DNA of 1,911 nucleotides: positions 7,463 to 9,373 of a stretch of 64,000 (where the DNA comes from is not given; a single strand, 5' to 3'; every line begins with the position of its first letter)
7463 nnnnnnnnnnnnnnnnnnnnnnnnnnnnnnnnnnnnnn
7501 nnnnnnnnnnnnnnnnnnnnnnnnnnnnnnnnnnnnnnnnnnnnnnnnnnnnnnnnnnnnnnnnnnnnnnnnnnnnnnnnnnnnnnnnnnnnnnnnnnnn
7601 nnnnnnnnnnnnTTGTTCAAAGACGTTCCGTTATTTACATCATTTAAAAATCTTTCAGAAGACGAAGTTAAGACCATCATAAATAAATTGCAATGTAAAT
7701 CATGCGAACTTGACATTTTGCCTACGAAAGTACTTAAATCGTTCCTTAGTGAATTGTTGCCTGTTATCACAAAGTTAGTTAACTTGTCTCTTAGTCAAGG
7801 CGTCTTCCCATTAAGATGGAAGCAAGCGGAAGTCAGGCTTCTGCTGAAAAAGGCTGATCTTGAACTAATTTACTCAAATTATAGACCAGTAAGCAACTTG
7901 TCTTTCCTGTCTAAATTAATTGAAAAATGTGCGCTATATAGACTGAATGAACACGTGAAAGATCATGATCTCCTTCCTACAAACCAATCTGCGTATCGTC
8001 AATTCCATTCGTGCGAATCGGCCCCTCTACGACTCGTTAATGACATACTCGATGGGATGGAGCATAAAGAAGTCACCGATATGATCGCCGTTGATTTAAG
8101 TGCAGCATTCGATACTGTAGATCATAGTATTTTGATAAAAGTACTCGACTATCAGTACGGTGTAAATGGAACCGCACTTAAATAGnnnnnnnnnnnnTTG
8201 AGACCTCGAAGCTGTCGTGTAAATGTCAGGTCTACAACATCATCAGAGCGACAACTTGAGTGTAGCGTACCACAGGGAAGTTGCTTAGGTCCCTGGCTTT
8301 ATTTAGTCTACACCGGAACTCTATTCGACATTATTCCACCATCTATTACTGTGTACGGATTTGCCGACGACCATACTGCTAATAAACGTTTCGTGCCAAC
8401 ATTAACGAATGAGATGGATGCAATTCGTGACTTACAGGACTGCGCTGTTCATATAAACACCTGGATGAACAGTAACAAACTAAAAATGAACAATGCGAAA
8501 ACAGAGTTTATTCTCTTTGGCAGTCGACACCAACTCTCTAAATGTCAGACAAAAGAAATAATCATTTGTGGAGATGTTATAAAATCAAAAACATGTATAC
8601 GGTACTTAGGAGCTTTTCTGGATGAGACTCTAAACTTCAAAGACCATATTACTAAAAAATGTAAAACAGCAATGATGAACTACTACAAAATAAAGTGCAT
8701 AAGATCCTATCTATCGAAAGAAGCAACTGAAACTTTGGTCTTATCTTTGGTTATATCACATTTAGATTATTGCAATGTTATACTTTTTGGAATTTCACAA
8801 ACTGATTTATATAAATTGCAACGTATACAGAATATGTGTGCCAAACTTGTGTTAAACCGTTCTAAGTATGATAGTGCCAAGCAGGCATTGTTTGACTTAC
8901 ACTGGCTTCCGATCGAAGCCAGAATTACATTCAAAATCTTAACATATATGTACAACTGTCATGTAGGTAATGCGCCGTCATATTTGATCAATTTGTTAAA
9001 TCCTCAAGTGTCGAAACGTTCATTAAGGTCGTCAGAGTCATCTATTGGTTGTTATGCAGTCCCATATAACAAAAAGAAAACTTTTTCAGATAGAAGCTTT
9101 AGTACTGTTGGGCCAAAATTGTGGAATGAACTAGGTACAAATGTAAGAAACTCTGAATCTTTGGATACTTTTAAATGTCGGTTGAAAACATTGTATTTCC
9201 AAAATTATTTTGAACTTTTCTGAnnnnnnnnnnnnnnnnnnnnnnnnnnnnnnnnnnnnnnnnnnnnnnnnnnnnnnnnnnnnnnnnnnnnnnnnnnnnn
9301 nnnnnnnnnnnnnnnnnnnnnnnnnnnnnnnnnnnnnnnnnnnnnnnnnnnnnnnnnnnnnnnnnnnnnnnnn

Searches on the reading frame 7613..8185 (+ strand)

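Call 70: search_protein_families(library=pfam, proteins=[window:7613-8185:+], max_evalue=0.001)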
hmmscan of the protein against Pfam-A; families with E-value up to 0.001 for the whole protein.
window:7613-8185:+ (190 aa): 1 family
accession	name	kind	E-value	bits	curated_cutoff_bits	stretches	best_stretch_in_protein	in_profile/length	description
PF00078.32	RVT_1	-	3.9e-11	43.5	29.6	1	79-178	2-91/205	Reverse transcriptase (RNA-dependent DNA polymerase)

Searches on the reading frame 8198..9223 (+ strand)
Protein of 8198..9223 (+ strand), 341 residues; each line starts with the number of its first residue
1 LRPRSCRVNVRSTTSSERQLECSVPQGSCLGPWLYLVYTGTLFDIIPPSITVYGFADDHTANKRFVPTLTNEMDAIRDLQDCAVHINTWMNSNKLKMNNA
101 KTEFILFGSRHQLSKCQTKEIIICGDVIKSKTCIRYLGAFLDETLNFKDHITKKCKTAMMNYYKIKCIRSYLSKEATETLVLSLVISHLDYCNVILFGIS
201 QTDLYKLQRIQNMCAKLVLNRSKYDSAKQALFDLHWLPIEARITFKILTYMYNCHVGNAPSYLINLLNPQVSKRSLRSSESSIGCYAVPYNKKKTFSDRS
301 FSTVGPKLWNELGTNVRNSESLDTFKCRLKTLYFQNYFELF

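Call 70: search_protein_families(library=pfam, proteins=[window:8198-9223:+], max_evalue=0.001)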
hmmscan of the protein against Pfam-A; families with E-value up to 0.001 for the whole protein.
window:8198-9223:+ (341 aa): 1 family
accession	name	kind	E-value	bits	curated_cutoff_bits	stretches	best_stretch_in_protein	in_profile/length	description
PF00078.32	RVT_1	-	2.3e-09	37.7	29.6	1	14-138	110-202/205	Reverse transcriptase (RNA-dependent DNA polymerase)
